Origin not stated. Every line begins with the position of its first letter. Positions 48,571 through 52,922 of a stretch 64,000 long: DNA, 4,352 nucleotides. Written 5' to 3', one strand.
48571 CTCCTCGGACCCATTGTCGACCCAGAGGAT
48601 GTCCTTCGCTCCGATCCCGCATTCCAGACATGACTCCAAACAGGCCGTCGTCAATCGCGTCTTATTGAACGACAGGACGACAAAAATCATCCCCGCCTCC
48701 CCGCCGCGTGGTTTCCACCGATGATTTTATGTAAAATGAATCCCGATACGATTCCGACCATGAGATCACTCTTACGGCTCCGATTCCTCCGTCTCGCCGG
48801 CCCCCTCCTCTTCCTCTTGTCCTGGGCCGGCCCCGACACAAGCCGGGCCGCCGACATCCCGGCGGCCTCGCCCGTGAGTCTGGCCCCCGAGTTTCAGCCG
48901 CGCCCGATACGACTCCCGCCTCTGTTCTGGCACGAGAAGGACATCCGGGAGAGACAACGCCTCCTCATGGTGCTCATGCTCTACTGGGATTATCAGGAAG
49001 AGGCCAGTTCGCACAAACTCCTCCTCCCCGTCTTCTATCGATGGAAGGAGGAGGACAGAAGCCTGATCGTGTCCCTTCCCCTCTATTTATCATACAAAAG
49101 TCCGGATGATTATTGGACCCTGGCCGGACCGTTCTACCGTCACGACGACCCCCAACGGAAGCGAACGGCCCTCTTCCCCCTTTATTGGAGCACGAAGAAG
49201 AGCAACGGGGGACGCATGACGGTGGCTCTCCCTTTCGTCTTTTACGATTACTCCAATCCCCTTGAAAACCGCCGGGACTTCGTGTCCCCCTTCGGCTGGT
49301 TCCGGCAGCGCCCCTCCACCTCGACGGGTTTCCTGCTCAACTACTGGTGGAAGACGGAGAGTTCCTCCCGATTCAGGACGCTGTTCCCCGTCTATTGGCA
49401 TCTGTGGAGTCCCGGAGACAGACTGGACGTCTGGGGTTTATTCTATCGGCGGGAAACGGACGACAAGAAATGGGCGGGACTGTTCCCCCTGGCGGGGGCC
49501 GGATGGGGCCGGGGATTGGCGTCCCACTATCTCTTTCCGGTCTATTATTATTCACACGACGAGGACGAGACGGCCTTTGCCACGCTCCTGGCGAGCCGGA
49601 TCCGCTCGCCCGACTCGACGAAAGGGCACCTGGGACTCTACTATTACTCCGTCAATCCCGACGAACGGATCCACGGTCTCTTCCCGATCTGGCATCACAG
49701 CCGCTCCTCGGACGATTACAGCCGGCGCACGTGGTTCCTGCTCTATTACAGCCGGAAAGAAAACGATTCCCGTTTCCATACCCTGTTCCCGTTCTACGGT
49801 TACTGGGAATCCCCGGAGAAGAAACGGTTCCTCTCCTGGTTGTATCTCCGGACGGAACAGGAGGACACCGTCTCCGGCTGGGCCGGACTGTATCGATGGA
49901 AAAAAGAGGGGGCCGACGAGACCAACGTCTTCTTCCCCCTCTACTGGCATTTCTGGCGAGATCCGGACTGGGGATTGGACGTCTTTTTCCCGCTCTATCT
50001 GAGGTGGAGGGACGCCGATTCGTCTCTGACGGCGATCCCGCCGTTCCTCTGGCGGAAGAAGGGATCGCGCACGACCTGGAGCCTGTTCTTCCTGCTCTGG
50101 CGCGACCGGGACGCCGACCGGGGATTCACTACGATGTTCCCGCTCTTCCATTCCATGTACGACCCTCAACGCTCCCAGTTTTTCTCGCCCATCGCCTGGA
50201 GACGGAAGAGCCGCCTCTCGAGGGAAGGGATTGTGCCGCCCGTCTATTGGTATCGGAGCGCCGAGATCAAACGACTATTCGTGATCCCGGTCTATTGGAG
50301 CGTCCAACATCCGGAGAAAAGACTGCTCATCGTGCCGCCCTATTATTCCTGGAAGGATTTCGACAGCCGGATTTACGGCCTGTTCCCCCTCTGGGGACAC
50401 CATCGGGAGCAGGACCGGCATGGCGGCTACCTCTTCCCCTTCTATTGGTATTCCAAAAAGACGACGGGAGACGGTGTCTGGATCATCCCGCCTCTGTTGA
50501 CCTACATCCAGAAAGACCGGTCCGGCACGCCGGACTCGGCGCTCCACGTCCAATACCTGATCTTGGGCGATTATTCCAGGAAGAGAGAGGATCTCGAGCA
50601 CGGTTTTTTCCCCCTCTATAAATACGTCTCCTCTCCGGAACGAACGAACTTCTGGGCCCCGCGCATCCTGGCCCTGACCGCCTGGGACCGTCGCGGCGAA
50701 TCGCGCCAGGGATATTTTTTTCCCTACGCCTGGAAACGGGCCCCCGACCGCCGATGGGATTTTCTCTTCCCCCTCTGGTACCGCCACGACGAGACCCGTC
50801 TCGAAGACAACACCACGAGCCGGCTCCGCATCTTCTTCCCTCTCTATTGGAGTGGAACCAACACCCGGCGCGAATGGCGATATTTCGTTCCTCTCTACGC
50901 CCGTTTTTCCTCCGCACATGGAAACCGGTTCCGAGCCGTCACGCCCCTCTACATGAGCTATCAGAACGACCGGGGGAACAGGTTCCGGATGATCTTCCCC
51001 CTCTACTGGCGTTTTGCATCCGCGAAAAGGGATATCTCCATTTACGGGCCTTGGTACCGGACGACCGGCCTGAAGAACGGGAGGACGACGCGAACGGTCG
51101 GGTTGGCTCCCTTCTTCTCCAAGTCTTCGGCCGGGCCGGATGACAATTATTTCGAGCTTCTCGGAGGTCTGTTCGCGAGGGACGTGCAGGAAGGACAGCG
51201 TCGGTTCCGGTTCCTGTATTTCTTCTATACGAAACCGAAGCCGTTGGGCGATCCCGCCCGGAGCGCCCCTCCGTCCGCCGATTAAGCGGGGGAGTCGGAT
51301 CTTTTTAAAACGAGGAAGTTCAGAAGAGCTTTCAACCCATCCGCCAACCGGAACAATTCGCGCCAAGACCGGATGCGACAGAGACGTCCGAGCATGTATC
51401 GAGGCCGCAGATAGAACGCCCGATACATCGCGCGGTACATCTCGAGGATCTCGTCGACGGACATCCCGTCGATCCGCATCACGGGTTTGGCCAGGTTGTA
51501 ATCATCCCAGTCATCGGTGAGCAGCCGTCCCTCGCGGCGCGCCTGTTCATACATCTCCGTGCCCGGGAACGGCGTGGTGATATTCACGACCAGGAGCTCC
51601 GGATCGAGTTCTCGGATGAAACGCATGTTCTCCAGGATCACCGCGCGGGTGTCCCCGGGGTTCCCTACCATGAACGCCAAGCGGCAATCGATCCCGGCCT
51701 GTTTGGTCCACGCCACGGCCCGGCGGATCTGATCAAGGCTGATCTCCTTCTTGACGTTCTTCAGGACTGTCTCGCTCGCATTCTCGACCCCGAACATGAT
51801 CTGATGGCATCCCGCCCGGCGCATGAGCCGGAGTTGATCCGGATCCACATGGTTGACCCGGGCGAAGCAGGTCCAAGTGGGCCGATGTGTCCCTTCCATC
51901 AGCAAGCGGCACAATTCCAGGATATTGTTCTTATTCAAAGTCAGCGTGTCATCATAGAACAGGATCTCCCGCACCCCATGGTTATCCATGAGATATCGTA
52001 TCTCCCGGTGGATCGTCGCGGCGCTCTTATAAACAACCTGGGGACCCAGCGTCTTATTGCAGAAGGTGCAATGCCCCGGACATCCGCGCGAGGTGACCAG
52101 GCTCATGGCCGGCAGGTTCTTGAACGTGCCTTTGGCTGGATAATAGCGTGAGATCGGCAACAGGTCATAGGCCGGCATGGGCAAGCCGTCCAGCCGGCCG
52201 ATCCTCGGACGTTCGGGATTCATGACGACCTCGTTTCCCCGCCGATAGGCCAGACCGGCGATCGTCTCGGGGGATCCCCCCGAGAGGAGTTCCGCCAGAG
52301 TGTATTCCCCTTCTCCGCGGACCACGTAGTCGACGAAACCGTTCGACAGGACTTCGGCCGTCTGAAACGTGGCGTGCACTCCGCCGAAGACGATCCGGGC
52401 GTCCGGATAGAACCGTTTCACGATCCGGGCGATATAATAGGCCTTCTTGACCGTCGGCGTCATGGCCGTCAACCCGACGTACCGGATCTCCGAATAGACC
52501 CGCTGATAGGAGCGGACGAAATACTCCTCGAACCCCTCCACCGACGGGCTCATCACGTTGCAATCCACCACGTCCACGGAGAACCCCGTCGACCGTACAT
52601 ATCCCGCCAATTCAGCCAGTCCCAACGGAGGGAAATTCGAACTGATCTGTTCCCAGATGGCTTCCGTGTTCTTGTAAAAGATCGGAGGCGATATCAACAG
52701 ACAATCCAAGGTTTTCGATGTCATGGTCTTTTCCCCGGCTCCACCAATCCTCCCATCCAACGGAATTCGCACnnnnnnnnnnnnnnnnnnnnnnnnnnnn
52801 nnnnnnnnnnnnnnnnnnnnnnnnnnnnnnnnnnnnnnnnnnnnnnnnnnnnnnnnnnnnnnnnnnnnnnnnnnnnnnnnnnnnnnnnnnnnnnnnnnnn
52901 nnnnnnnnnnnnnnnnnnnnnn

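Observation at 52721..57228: Two tandem ~750-aa paralogues with LanB N-terminal hallmarks that stop where the elimination domain would begin (small-LanB / PEARL-like)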

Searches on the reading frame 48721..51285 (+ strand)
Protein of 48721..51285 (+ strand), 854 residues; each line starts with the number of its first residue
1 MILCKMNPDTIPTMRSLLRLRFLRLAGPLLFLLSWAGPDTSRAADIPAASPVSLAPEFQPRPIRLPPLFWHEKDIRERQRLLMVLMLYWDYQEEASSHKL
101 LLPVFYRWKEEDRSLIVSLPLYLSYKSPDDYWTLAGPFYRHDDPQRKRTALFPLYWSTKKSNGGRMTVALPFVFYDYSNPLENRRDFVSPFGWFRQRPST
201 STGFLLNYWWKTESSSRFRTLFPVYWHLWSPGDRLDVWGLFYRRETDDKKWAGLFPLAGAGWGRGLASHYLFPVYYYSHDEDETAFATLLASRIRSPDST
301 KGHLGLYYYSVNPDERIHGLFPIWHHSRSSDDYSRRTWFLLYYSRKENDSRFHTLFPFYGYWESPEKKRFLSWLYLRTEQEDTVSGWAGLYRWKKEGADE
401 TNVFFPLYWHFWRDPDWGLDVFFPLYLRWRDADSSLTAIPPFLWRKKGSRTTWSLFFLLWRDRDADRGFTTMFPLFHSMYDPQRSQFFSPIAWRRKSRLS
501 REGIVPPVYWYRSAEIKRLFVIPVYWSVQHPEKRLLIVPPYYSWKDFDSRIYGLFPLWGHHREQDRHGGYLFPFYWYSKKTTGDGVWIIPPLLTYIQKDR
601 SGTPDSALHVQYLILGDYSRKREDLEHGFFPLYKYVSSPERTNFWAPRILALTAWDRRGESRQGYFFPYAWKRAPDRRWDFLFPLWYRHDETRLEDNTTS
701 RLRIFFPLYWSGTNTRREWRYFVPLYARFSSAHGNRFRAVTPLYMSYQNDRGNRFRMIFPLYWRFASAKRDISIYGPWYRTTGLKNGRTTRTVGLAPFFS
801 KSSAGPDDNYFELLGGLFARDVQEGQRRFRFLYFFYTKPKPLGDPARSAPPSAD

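Call 4: search_protein_families(library=pfam, proteins=[window:48721-51285:+], max_evalue=1)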
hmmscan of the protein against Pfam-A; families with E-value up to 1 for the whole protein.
window:48721-51285:+ (854 aa): 0 families

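Call 5: search_protein_families(library=ncbifam, proteins=[window:48721-51285:+], max_evalue=1)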
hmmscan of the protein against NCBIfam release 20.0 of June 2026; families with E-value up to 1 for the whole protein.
window:48721-51285:+ (854 aa): 1 family
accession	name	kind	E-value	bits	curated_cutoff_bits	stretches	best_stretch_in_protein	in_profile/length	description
NF047486.1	LA_1737_Cterm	subfamily_domain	2.4e-10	40.6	60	1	303-353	15-65/158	LA_1737 family protein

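Call 89: search_protein_families(library=padloc, proteins=[window:48721-51285:+], max_evalue=0.001)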
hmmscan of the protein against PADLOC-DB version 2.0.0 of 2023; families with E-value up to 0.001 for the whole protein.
window:48721-51285:+ (854 aa): 0 families

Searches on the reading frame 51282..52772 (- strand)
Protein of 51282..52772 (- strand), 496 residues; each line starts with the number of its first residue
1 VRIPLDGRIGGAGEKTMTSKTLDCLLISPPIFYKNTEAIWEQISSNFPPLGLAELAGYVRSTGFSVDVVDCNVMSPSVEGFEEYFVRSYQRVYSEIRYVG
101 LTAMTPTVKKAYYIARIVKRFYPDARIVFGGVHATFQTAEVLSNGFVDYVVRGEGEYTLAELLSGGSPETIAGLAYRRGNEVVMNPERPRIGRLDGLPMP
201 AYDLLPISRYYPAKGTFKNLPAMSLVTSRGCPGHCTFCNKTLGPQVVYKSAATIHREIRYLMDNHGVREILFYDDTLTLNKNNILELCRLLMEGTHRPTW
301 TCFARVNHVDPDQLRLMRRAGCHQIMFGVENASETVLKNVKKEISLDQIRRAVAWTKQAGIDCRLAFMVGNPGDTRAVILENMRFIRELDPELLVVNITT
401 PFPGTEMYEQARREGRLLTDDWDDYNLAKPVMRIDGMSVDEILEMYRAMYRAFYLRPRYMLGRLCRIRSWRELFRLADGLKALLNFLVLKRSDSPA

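Call 4: search_protein_families(library=pfam, proteins=[window:51282-52772:-], max_evalue=1)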
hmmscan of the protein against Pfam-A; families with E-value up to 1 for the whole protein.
window:51282-52772:- (496 aa): 5 families
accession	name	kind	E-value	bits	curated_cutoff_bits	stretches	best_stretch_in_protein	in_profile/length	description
PF02310.24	B12-binding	-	1.2e-21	77.2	32.1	1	43-163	8-121/121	B12 binding domain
PF04055.27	Radical_SAM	-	1.3e-21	77.9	29.5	1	226-386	2-166/166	Radical SAM superfamily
PF13282.11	DUF4070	-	0.01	16.3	22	1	405-465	1-59/144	Domain of unknown function (DUF4070)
PF19864.5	Radical_SAM_N2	-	0.17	11.7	29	1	126-163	87-122/151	Radical SAM proteins, N-terminal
PF07002.22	Copine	-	0.24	11.3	27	1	67-116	52-100/218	Copine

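Call 5: search_protein_families(library=ncbifam, proteins=[window:51282-52772:-], max_evalue=1)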
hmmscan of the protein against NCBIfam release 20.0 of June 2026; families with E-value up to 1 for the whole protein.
window:51282-52772:- (496 aa): 40 families (the best 25 are shown)
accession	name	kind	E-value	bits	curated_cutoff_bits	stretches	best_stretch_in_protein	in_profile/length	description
TIGR03471.1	HpnJ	equivalog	4.7e-66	223.6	577.6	1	99-478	72-458/472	hopanoid biosynthesis associated radical SAM protein HpnJ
TIGR02026.1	BchE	equivalog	2e-61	208.4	481.35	1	35-461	8-434/497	magnesium-protoporphyrin IX monomethyl ester anaerobic oxidative cyclase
NF038361.1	rSAM_Sden_1168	equivalog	4.9e-50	170.6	575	1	43-446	79-511/560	Sden_1168 family B12-binding radical SAM P-methyltransferase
NF050148.1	rSAM_ApyD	equivalog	1.9e-45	155.4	750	1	47-413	23-395/645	RiPP biosynthesis radical SAM protein ApyD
TIGR04479.1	bcpD_PhpK_rSAM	subfamily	1.6e-38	132.4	600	1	45-396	68-416/504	PhpK family radical SAM P-methyltransferase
TIGR03975.1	rSAM_ocin_1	subfamily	3.7e-33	114.9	281.85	1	94-389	127-430/606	RiPP maturation radical SAM C-methyltransferase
TIGR04072.2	rSAM_ladder_B12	equivalog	6.3e-33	114.1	360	1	49-420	18-381/443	lipid biosynthesis B12-binding/radical SAM protein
NF033070.1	rSAM_AprD4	equivalog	7.1e-33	114.2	500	1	47-444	40-422/456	AprD4 family radical SAM diol-dehydratase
TIGR04385.1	B12_rSAM_cofa1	equivalog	2.4e-29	102.8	450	1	48-389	19-364/438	B12 lower ligand biosynthesis radical SAM protein BzaD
TIGR04014.1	B12_SAM_MJ_0865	equivalog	8.2e-28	97.4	360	1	80-411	25-358/434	methyl-coenzyme M reductase glutamine C-methyltransferase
TIGR04367.1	HpnR_B12_rSAM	equivalog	2.5e-27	95.6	650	1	42-432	15-392/490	hopanoid C-3 methylase HpnR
NF040542.1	rSAM_RCCLKC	equivalog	7.8e-26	91.2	450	1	106-388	60-349/423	arsinothricin biosynthesis radical SAM protein ArsL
NF033712.0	B12_rSAM_KedN5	subfamily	1.9e-25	89.2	700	1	113-453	80-431/624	KedN5 family methylcobalamin-dependent radical SAM C-methyltransferase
TIGR04013.1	B12_SAM_MJ_1487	hypoth_equivalog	1.9e-22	79.6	251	1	103-411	51-357/382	TIGR04013 family B12-binding domain/radical SAM domain-containing protein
TIGR04295.1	B12_rSAM_oligo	hypoth_equivalog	9.2e-22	77.3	400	1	125-349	102-323/422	TIGR04295 family B12-binding domain-containing radical SAM protein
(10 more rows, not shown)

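Call 89: search_protein_families(library=padloc, proteins=[window:51282-52724:-], max_evalue=0.001)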
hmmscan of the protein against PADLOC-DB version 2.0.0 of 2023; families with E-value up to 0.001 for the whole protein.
window:51282-52724:- (480 aa): 1 family
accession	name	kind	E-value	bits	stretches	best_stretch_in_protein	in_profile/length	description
PDLC04689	PDC-M51A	-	9.7e-12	42.4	1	24-373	14-352/420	-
